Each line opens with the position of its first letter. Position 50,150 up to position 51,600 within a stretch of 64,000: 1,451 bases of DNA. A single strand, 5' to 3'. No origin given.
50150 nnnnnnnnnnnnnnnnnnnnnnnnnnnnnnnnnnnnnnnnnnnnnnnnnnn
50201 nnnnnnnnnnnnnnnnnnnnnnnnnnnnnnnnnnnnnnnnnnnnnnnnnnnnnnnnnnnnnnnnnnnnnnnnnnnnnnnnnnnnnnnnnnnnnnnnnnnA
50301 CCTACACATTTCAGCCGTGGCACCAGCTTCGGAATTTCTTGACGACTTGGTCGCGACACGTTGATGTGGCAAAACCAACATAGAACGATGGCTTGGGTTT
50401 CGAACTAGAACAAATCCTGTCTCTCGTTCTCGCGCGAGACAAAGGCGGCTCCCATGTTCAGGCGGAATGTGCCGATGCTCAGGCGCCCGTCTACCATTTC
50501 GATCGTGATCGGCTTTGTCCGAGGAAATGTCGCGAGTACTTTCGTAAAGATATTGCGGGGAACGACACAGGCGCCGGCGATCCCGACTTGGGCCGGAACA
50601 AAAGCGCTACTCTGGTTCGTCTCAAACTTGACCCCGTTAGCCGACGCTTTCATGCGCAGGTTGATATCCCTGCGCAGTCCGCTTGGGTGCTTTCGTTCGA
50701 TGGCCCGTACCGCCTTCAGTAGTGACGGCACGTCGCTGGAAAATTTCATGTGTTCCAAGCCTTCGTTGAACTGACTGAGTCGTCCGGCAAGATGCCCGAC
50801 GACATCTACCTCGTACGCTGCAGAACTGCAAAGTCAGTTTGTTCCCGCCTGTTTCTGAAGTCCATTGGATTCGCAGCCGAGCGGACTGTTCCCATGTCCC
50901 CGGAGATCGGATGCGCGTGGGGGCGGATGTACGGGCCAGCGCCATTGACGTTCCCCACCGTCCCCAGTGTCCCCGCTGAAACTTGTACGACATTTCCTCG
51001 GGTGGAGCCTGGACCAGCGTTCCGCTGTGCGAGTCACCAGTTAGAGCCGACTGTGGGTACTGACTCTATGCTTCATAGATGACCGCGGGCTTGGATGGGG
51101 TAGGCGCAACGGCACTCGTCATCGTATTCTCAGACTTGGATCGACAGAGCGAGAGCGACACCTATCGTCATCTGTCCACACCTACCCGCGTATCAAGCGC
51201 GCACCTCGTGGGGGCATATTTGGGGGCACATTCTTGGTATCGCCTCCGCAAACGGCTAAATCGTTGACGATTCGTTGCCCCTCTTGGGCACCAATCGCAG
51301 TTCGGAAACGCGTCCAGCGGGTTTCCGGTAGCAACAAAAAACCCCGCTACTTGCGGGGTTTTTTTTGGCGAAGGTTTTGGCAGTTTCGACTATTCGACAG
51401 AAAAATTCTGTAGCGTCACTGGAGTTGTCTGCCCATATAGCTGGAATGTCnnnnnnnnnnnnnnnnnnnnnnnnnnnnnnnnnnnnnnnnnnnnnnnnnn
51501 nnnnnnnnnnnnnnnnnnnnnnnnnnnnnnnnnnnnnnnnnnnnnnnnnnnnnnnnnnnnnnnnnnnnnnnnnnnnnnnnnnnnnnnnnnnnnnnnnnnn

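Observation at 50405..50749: Mini sliding-clamp domain ending in a clamp-binding-like peptide: possible replisome inhibitor or mimic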

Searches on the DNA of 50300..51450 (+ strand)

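Call 15: search_dna_similar(query=window:50300-51400:+, collection=phages, mode=distant)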
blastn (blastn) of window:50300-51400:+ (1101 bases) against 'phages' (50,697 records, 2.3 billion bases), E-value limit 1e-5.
No match.

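Call 101: search_rna_families(source=window, start=50300, end=51450, threshold=evalue, max_evalue=1)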
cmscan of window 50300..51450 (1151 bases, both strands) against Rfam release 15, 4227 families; matches with E-value up to 1: 10.
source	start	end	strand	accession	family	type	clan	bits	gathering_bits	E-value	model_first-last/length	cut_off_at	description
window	51302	51366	+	RF00512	Leu_leader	Cis-reg; leader;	-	26.4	50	0.0054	1-148/148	no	Leucine operon leader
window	51261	51368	+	RF00106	RNAI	Gene; antisense;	-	25.6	47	0.026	1-102/102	no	RNAI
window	51308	51378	+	RF01770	rimP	Cis-reg; leader;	-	21.8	47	0.79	1-102/102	no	Gammaprotebacteria rimP leader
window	51323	51365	+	RF01813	rdlD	Gene; antitoxin;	-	21.7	50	0.13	1-66/66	no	rdlD antitoxin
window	51275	51367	+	RF00506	Thr_leader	Cis-reg; leader;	-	21.4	55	0.26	1-118/118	no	Threonine operon leader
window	51241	51364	+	RF01400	istR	Gene; antitoxin;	-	21.2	45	0.11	1-130/130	no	istR Hfq binding RNA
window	51333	51438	-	RF00506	Thr_leader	Cis-reg; leader;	-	21.2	55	0.29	1-118/118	no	Threonine operon leader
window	51259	51366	+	RF00513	Trp_leader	Cis-reg; leader;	-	20.9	41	0.2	1-100/100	no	Tryptophan operon leader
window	51338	51407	-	RF01393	isrJ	Gene; sRNA;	-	20.4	37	0.48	1-75/75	no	isrJ Hfq binding RNA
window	51334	51424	-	RF00513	Trp_leader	Cis-reg; leader;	-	20.1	41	0.34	1-100/100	no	Tryptophan operon leader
